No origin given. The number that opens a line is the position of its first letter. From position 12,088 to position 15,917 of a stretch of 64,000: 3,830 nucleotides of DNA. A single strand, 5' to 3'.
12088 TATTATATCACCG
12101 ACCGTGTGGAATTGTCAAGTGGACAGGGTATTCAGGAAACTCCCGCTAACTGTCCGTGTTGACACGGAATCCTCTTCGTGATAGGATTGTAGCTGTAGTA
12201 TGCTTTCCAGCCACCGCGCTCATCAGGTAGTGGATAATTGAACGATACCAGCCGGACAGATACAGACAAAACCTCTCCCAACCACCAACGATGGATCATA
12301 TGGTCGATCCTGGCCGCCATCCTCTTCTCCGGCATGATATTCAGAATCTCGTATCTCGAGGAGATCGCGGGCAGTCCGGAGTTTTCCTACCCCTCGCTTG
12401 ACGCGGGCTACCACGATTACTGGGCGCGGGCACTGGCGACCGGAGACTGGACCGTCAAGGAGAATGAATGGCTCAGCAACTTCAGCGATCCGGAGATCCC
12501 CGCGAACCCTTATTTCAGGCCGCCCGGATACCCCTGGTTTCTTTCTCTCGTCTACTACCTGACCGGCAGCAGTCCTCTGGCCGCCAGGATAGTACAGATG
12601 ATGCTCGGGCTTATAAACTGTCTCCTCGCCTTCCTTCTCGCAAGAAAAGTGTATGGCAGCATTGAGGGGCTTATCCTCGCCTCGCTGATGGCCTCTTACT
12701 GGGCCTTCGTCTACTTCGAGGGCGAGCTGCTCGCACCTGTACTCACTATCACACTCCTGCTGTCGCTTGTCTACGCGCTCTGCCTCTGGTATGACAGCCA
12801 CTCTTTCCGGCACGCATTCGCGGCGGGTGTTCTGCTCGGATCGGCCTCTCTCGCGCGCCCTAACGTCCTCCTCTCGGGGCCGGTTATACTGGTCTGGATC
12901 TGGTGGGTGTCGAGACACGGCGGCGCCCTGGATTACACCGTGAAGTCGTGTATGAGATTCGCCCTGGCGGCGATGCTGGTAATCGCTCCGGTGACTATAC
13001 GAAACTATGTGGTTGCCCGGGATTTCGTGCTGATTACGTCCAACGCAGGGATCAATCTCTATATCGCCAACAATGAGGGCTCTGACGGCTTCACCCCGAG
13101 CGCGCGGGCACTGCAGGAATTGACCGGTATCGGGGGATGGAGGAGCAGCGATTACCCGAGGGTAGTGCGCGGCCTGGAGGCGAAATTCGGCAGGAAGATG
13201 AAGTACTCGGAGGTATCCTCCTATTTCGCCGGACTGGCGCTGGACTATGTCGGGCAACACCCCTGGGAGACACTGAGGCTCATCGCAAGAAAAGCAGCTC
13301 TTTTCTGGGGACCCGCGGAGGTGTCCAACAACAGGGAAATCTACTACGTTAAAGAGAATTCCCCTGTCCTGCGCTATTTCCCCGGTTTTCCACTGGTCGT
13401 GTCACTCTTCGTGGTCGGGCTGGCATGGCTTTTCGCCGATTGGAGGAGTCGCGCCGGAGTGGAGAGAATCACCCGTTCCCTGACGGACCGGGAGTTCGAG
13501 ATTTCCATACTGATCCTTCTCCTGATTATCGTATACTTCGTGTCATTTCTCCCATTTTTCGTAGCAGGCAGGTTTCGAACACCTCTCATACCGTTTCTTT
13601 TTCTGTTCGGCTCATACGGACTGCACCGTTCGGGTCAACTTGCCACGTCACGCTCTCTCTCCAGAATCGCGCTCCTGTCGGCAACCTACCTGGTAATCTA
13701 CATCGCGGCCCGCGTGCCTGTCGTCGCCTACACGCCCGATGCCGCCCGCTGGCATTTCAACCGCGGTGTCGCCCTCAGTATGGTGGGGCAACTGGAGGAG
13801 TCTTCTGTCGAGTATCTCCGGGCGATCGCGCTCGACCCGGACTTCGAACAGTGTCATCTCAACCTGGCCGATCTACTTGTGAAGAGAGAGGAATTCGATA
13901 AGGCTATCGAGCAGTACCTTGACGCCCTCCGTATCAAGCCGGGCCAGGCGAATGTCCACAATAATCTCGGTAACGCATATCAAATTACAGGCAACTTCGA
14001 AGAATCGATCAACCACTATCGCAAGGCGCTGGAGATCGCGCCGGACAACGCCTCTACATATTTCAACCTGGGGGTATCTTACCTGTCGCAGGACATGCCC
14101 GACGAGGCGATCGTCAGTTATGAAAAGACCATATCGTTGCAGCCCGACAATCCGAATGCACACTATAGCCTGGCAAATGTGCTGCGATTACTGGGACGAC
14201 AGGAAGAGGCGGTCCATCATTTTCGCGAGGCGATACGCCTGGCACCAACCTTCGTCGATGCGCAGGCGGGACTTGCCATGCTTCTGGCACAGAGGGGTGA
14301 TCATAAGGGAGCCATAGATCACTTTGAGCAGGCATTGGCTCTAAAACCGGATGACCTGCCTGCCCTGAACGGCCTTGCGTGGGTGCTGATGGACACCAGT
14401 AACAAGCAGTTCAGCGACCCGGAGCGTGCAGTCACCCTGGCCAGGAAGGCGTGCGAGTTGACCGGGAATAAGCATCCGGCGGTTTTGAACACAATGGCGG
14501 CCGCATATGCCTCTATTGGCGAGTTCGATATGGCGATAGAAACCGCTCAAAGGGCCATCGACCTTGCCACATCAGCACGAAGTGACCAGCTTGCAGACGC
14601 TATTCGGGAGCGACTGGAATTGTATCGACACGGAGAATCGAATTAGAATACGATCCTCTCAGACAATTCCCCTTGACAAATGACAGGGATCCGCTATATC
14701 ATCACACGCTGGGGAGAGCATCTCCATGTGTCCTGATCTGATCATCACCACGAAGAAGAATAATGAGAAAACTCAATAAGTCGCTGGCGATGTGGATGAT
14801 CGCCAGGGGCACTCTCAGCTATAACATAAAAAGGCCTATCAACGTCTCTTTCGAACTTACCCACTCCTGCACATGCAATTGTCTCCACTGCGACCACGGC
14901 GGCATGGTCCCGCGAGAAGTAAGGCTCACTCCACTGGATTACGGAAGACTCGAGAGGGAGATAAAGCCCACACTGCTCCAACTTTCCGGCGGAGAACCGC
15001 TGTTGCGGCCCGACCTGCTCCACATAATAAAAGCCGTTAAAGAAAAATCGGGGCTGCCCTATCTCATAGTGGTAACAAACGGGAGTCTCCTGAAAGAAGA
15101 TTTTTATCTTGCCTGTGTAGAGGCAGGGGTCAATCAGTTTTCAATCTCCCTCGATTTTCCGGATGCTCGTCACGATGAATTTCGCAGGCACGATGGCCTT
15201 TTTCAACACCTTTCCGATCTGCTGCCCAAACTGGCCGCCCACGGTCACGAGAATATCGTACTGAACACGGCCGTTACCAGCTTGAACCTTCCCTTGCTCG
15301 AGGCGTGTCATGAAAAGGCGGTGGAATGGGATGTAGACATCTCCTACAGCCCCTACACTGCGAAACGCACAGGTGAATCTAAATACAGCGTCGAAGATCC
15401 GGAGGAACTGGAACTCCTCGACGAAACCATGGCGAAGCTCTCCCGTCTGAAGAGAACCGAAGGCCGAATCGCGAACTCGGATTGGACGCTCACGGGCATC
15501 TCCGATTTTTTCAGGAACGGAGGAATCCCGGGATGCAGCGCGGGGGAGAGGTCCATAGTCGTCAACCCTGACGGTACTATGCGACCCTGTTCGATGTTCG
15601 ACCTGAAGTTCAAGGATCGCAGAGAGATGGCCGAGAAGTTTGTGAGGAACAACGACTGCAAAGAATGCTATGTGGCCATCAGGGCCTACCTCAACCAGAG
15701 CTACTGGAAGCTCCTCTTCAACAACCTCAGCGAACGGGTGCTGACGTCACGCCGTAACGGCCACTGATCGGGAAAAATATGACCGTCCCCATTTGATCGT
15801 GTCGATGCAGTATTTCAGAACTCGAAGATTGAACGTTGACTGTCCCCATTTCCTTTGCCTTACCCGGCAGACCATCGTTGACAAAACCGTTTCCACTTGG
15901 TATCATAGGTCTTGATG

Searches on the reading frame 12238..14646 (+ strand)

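Call 6: search_protein_families(library=pfam, proteins=[window:12238-14646:+])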
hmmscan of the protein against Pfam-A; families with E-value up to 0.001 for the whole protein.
window:12238-14646:+ (802 aa): 26 families (the best 25 are shown)
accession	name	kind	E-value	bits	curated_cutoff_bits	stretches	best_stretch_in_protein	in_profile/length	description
PF00515.34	TPR_1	-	1.6e-55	183.2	27.8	4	571-604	1-34/34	Tetratricopeptide repeat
PF13414.12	TPR_11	-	2e-50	168.7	26.8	4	585-618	8-41/42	TPR repeat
PF07719.23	TPR_2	-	2.4e-50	165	27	4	571-604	1-34/34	Tetratricopeptide repeat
PF13431.12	TPR_17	-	2.1e-39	130.9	24.4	2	593-625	1-33/34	Tetratricopeptide repeat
PF13181.12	TPR_8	-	6.7e-38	126.1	25.7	2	572-604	2-34/34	Tetratricopeptide repeat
PF13424.12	TPR_12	-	5.2e-33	113.5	30.1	1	570-635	2-75/77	Tetratricopeptide repeat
PF13428.12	TPR_14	-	7.7e-26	88.4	23.5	1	674-714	2-42/44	Tetratricopeptide repeat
PF14559.12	TPR_19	-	4.6e-25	88.2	25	3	585-646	5-66/68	Tetratricopeptide repeat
PF13432.12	TPR_16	-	7.7e-25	87.4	32.7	3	541-605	1-65/65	Tetratricopeptide repeat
PF13176.12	TPR_7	-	7.6e-24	82.2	27.9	0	575-604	3-32/36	Tetratricopeptide repeat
PF13374.12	TPR_10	-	3.5e-16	59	27.5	1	575-600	6-31/42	Tetratricopeptide repeat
PF24575.1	TPR_Slam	-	2.1e-15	57.5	35.2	0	678-721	52-95/104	Surface lipoprotein assembly modifier, N-terminal TPR repeats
PF23914.1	TPR_CcmH_CycH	-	3.3e-14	53.4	42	1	595-706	40-154/158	Cytochrome c-type biogenesis protein H TPR domain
PF13429.12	TPR_15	-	3e-12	47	26.2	1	682-773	155-240/280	Tetratricopeptide repeat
PF13231.12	PMT_2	-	5.6e-11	43.4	26.1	1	94-253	2-158/160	Dolichyl-phosphate-mannose-protein mannosyltransferase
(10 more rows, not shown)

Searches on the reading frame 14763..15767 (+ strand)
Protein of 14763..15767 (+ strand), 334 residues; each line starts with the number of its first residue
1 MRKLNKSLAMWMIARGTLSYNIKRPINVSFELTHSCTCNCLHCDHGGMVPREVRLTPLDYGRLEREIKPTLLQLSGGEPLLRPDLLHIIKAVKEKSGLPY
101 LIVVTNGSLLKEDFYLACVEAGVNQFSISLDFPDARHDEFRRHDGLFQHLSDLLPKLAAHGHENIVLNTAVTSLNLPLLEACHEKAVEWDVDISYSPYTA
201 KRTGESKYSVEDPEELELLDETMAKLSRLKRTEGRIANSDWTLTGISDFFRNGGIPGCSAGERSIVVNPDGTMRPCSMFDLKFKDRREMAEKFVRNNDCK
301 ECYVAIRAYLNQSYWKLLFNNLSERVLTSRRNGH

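Call 6: search_protein_families(library=pfam, proteins=[window:14763-15767:+])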
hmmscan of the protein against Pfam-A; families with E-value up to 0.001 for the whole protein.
window:14763-15767:+ (334 aa): 1 family
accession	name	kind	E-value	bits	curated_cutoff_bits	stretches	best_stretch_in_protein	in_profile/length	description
PF04055.27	Radical_SAM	-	1.3e-14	55.2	29.5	1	31-168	2-147/166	Radical SAM superfamily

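Call 8: search_protein_families(library=ncbifam, proteins=[window:14763-15767:+])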
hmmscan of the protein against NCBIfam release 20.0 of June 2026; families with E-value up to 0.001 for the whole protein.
window:14763-15767:+ (334 aa): 43 families (the best 25 are shown)
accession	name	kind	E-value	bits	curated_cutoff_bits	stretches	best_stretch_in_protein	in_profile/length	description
TIGR04053.2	TIGR04053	equivalog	1.9e-17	63.6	395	1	23-195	5-182/366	TIGR04053 family radical SAM/SPASM domain-containing protein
TIGR04545.1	rSAM_ahbD_hemeb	equivalog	2e-17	63.7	500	1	28-187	2-163/339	heme b synthase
TIGR04055.1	rSAM_NirJ2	equivalog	4.1e-17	62.7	500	1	28-290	2-268/326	putative heme d1 biosynthesis radical SAM protein NirJ2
TIGR02668.1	moaA_archaeal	equivalog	2.2e-15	56.4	325.25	1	27-285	11-274/303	GTP 3',8-cyclase MoaA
TIGR02666.1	moaA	equivalog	1.2e-14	54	284.05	1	32-242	16-239/336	GTP 3',8-cyclase MoaA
TIGR04133.1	rSAM_w_lipo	hypoth_equivalog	2.2e-14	53.2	425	1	28-283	26-286/350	TIGR04133 family radical SAM/SPASM protein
TIGR04051.1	rSAM_NirJ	equivalog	3.6e-13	49.2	515.45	1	65-184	45-161/354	heme d1 biosynthesis radical SAM protein NirJ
TIGR03913.1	rad_SAM_trio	equivalog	4.6e-13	48.4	591.75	1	24-276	17-279/477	GDL motif peptide-associated radical SAM/SPASM maturase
NF001199.0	PRK00164.2-1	equivalog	8e-13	48.2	231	1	26-136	11-124/308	GTP 3',8-cyclase MoaA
TIGR03962.1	mycofact_rSAM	equivalog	8.8e-13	48.1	265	1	18-276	4-259/339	mycofactocin radical SAM maturase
TIGR04317.1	W_rSAM_matur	equivalog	1.9e-12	47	380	1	28-282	6-261/349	tungsten cofactor oxidoreductase radical SAM maturase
TIGR04340.1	rSAM_ACGX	hypoth_equivalog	1.3e-11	44.4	400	1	71-232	58-215/341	radical SAM/SPASM domain protein, ACGX system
TIGR04054.1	rSAM_NirJ1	equivalog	1.9e-11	43.2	650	1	28-149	38-161/387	putative heme d1 biosynthesis radical SAM protein NirJ1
TIGR04347.1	pseudo_SAM_Halo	equivalog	2.5e-11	43.5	525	1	23-149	36-163/390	TIGR04347 family pseudo-SAM/SPASM protein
NF047865.1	rSAM_PapB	equivalog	6.1e-11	42.1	340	1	32-279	9-268/330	PapB family radical SAM/SPASM ranthipeptide maturase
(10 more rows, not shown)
